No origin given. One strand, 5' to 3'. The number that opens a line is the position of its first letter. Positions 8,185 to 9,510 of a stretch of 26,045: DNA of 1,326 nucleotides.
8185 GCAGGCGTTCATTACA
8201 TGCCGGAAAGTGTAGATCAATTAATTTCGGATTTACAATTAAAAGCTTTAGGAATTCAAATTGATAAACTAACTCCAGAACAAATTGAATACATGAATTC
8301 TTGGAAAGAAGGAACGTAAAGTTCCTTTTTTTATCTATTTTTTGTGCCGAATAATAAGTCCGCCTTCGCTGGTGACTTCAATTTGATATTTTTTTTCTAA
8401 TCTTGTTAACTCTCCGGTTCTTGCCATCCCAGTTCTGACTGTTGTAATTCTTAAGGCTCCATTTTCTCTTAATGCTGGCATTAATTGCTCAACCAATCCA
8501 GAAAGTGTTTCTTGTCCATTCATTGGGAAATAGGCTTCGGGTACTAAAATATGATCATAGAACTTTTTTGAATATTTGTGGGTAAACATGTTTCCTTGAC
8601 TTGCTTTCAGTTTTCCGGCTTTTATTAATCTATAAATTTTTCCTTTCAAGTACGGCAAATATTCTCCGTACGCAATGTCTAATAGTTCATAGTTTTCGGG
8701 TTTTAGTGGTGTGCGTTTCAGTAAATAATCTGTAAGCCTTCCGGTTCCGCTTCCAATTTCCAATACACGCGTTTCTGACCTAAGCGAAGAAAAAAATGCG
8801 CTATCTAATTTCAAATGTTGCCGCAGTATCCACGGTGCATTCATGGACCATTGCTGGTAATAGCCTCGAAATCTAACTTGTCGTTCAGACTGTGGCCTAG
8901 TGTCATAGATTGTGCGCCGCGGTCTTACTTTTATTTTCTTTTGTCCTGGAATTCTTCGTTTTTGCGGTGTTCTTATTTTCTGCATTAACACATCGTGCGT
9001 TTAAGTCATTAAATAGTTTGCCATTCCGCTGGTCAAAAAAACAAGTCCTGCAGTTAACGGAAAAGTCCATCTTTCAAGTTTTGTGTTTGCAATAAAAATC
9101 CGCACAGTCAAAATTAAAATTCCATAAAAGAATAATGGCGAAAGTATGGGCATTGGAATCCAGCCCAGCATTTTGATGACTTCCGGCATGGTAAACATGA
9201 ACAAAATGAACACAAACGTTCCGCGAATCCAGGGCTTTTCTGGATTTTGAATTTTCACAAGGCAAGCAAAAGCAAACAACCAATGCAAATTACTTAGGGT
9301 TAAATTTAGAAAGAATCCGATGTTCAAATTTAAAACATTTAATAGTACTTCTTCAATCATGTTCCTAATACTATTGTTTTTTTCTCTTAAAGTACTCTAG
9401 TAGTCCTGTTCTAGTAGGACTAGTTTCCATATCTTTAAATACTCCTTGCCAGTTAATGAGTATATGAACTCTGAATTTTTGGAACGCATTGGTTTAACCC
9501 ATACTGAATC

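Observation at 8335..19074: Arg/Lys-rich terminal tails recur on otherwise unrelated proteins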

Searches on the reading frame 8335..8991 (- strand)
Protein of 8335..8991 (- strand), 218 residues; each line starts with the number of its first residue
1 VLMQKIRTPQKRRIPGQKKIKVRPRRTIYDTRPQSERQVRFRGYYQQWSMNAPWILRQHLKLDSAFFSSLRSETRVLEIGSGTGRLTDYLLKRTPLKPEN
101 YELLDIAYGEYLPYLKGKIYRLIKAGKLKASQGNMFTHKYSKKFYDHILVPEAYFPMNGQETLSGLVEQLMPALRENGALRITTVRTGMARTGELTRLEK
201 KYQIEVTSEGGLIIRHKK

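Call 5: search_protein_families(library=pfam, max_evalue=0.01, proteins=[window:8335-8991:-])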
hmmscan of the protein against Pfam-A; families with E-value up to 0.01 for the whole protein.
window:8335-8991:- (218 aa): 2 families
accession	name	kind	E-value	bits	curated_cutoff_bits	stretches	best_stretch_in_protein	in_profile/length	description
PF13649.12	Methyltransf_25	-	0.0014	19.7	27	1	76-178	1-97/97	Methyltransferase domain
PF13489.12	Methyltransf_23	-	0.0026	17.9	27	1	66-136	16-70/164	Methyltransferase domain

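Call 6: search_protein_families(library=ncbifam, max_evalue=0.01, proteins=[window:8335-8991:-])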
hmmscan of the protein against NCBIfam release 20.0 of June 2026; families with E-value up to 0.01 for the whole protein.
window:8335-8991:- (218 aa): 5 families
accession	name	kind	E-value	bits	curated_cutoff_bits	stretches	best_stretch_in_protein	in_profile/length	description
TIGR02072.1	BioC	equivalog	0.00019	21.3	184.95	1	72-149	34-102/244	malonyl-ACP O-methyltransferase BioC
TIGR04371.1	methyltran_NanM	subfamily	0.00079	19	44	1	46-96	125-173/273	putative sugar O-methyltransferase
TIGR00755.1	ksgA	equivalog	0.0009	18.6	171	1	69-95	26-52/256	16S rRNA (adenine(1518)-N(6)/adenine(1519)-N(6))-dimethyltransferase RsmA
NF011530.0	PRK14968.1-4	equivalog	0.005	16.2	243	0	62-167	30-122/202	putative methyltransferase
NF043040.1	corrin_prot_MT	hypoth_equivalog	0.0079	15.6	180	0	66-93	34-62/216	corrinoid protein-associated methyltransferase CpaM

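Call 29: search_solved_structures(query=window:8335-8985:-, max_evalue=1, show_alignments=1)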
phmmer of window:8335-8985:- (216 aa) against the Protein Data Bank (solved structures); distinct sequences matched with E-value up to 1: 7.
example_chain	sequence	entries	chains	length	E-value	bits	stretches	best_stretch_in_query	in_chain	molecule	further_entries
3j6u_L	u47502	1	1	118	0.35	13.9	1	66-116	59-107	Fab 5J7 light chain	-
5dm2_A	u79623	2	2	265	0.55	13.2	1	69-191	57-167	Methyltransferase domain family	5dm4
5dm1_A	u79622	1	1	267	0.56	13.2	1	69-191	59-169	Methyltransferase domain family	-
5n7w_B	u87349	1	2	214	0.59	13.1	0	66-130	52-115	Antibody Fragment Light Chain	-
7bbj_L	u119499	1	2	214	0.67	12.9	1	72-119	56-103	light chain mAB19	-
4kwc_A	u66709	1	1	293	0.68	12.9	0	69-191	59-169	BpumL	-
9ko3_A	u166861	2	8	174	0.85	12.6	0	70-115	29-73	Methyltransferase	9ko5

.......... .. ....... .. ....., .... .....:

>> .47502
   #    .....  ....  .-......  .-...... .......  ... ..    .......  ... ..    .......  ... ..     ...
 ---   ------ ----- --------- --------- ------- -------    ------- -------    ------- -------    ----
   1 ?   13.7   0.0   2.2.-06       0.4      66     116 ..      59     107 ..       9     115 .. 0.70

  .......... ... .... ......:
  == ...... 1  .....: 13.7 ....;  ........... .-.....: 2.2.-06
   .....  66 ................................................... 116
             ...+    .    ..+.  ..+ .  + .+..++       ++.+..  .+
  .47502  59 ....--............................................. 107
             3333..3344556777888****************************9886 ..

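Call 44: search_protein_families(library=phrogs, max_evalue=0.01, proteins=[window:8335-8985:-])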
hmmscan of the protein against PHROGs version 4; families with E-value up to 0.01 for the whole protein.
window:8335-8985:- (216 aa): 0 families

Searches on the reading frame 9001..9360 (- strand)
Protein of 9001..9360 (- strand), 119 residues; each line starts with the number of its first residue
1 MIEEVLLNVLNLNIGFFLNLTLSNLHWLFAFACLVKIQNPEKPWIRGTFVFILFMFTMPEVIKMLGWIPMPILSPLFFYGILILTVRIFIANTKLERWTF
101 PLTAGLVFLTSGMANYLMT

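Call 44: search_protein_families(library=phrogs, max_evalue=0.01, proteins=[window:9001-9360:-])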
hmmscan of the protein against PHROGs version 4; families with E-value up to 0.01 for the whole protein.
window:9001-9360:- (119 aa): 0 families

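Call 53: search_protein_families(library=pfam, max_evalue=0.001, proteins=[window:9001-9360:-])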
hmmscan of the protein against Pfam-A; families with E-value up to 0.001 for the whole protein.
window:9001-9360:- (119 aa): 0 families
